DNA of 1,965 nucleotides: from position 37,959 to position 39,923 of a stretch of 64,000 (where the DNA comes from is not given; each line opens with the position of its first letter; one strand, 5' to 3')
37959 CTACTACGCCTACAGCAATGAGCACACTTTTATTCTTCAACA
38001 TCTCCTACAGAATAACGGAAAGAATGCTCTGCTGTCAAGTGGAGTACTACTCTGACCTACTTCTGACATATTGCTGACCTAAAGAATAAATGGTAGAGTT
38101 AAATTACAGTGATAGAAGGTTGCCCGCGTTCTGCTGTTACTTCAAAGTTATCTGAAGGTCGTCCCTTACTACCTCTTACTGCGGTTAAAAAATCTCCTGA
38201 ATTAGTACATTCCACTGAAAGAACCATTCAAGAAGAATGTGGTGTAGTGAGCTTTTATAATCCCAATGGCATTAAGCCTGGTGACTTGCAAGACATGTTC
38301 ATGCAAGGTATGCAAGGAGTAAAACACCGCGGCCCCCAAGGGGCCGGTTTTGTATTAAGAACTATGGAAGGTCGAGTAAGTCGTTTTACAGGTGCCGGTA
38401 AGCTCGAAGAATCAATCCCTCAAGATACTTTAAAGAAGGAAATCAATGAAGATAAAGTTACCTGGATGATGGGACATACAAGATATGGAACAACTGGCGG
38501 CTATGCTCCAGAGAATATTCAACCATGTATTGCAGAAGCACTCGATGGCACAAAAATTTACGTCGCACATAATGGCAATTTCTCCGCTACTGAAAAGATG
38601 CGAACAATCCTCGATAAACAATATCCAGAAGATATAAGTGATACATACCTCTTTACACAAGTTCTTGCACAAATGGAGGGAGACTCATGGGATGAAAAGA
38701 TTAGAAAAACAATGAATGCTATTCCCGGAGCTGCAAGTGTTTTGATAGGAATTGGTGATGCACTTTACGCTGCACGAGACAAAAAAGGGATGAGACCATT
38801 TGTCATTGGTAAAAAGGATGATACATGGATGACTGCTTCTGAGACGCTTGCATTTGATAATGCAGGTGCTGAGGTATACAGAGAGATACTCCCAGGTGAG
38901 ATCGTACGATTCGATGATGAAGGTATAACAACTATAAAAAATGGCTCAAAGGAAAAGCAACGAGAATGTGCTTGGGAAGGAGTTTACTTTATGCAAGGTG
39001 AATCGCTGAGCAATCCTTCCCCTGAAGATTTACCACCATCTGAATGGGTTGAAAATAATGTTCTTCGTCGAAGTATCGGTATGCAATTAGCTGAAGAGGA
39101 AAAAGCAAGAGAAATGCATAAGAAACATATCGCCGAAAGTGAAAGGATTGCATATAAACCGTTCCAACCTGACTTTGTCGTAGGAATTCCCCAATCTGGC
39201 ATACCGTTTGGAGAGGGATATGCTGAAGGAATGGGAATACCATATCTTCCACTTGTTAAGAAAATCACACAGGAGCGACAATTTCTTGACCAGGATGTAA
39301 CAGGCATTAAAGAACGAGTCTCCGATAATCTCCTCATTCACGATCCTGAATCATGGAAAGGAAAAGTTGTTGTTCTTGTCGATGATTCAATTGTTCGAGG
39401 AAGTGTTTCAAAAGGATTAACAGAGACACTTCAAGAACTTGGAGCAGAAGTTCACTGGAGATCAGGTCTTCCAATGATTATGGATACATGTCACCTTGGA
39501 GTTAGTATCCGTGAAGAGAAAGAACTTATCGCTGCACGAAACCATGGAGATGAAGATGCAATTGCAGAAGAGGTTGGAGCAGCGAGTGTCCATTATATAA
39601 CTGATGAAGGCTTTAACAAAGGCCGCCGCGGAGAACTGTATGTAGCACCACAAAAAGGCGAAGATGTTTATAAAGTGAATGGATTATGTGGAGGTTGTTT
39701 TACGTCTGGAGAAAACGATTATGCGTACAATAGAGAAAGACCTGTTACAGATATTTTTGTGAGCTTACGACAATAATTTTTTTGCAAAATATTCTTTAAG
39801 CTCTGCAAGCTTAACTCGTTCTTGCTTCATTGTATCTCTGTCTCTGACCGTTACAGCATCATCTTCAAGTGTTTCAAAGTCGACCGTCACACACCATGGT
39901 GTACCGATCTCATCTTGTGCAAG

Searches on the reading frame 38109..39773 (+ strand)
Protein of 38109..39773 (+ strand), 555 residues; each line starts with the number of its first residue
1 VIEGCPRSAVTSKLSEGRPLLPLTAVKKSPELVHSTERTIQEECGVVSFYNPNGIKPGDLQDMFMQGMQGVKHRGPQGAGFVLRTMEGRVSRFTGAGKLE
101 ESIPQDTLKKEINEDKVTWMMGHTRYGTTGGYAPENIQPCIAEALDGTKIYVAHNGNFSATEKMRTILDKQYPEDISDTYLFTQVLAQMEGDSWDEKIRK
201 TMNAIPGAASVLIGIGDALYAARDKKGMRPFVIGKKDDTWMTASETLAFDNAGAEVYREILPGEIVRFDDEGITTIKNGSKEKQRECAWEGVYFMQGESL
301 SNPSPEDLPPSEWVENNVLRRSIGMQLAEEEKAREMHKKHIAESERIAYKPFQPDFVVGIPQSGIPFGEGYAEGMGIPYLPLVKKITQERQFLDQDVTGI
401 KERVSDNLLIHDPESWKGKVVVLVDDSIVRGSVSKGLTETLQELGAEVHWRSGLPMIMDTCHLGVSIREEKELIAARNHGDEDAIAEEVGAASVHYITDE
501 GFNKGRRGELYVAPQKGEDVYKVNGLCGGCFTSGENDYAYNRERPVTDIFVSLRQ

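Call 83: search_protein_families(library=pfam, proteins=[window:38109-39773:+], max_evalue=0.00001)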
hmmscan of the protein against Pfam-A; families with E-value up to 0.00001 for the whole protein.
window:38109-39773:+ (555 aa): 3 families
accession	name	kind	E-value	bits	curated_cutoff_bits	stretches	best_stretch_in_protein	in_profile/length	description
PF00156.33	Pribosyltran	-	1e-08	35.1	26.3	1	333-435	10-104/158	Phosphoribosyl transferase domain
PF13522.11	GATase_6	-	3.6e-07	30.7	27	1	118-245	11-130/130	Glutamine amidotransferase domain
PF13537.11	GATase_7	-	1.7e-06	28.5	25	1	135-249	11-121/123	Glutamine amidotransferase domain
